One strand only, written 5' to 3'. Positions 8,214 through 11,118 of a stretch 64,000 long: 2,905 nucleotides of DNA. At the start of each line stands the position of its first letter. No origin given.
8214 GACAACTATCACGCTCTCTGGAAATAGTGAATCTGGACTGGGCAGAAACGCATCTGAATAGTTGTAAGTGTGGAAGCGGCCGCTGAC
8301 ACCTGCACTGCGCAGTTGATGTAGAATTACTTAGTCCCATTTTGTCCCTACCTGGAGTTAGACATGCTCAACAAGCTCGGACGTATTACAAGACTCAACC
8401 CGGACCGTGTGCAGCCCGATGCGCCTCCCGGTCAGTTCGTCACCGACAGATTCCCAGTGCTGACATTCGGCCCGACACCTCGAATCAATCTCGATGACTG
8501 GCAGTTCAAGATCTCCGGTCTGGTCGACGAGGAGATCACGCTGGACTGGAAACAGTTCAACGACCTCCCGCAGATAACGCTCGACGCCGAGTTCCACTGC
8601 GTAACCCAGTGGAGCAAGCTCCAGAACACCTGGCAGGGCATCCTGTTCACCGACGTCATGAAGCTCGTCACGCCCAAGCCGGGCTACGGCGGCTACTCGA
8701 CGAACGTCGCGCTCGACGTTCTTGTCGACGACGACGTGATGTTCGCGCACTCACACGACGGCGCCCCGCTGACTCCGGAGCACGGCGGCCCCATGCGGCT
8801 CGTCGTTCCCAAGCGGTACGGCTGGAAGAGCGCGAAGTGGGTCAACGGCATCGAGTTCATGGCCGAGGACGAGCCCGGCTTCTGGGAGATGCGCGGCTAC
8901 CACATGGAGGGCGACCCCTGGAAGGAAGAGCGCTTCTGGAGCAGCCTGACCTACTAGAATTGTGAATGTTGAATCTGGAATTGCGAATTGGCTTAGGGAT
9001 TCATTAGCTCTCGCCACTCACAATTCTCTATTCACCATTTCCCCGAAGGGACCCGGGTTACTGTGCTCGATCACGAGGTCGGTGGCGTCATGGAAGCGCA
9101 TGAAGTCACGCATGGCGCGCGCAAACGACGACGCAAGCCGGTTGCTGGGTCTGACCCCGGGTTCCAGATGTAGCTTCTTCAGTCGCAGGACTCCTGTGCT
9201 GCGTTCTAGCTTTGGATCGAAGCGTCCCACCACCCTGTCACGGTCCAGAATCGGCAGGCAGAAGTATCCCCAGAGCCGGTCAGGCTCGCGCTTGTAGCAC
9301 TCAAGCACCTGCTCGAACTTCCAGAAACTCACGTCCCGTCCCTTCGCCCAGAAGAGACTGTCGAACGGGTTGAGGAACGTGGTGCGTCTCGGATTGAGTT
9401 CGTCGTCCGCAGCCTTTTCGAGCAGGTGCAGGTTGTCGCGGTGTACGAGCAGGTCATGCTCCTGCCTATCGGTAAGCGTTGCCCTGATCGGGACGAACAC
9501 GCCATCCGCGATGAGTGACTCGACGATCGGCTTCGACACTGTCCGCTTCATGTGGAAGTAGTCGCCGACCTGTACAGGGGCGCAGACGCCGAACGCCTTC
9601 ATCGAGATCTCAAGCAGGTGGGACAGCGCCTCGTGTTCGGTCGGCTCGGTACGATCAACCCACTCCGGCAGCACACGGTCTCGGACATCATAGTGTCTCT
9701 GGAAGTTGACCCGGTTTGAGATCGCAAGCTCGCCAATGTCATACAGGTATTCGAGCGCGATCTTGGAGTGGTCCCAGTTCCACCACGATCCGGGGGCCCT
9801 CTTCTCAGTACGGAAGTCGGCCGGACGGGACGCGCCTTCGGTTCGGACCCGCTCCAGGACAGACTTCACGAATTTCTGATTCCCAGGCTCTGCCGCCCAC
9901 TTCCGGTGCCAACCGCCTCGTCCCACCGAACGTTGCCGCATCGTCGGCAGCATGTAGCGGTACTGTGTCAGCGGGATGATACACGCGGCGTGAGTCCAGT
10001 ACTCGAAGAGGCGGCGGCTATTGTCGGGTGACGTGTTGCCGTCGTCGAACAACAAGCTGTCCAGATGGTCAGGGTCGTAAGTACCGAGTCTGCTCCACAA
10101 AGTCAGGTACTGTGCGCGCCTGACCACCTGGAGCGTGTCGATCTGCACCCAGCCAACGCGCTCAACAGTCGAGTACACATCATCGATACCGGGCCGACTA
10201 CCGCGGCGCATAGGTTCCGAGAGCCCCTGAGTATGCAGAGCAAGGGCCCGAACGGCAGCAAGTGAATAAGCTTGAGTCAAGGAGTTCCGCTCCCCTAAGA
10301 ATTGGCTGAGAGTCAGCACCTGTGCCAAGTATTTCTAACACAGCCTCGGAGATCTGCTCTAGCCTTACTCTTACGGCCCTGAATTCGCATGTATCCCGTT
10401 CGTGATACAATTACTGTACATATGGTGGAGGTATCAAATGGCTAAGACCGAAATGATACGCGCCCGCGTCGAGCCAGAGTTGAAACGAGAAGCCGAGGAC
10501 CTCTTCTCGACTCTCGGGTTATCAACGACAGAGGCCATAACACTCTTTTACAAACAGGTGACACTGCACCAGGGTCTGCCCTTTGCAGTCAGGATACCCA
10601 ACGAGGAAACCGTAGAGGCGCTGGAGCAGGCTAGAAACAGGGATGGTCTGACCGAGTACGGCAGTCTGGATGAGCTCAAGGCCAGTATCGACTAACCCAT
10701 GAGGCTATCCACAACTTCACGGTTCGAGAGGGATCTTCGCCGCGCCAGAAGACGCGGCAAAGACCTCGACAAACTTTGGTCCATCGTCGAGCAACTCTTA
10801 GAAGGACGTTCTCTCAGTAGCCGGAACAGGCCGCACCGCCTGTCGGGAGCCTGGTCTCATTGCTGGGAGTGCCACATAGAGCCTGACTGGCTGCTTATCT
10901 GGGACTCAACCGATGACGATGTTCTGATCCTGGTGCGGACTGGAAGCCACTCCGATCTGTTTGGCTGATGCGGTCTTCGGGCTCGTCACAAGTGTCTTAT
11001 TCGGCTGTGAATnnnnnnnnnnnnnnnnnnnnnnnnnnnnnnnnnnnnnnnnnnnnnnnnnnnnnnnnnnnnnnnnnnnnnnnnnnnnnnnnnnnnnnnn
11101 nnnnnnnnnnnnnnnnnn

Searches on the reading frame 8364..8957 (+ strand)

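Call 38: search_protein_families(library=pfam, proteins=[window:8364-8957:+], max_evalue=0.01)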
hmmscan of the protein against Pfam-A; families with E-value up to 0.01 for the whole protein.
window:8364-8957:+ (197 aa): 1 family
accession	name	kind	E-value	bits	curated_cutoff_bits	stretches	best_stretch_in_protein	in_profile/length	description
PF00174.25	Oxidored_molyb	-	1.5e-36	126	24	1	36-174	2-169/169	Oxidoreductase molybdopterin binding domain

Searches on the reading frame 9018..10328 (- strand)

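Call 38: search_protein_families(library=pfam, proteins=[window:9018-10328:-], max_evalue=0.01)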
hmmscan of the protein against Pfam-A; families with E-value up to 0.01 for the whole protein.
window:9018-10328:- (436 aa): 1 family
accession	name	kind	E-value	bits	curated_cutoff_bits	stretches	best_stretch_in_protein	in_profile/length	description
PF06224.18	AlkZ-like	-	3.5e-51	175.2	25.9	1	55-412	1-329/329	DNA glycosylase AlkZ-like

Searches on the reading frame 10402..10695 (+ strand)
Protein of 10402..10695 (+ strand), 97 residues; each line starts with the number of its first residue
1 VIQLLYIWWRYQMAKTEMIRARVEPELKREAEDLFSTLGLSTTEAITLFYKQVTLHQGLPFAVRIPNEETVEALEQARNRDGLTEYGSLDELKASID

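Call 38: search_protein_families(library=pfam, proteins=[window:10402-10695:+], max_evalue=0.01)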
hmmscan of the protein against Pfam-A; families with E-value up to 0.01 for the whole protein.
window:10402-10695:+ (97 aa): 1 family
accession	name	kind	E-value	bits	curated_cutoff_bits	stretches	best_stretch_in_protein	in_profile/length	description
PF04221.18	RelB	-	6.3e-13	48.9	22.4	1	16-82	1-69/82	RelB antitoxin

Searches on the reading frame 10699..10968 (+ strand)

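Call 38: search_protein_families(library=pfam, proteins=[window:10699-10968:+], max_evalue=0.01)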
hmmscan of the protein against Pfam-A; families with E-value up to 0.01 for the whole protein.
window:10699-10968:+ (89 aa): 2 families
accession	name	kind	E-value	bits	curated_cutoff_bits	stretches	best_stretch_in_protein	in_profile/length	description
PF15738.11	YafQ_toxin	-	1e-31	109.5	30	1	2-89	2-88/88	Bacterial toxin of type II toxin-antitoxin system, YafQ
PF05016.21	ParE_toxin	-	1.1e-06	29.6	23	1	6-87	4-88/89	ParE toxin of type II toxin-antitoxin system, parDE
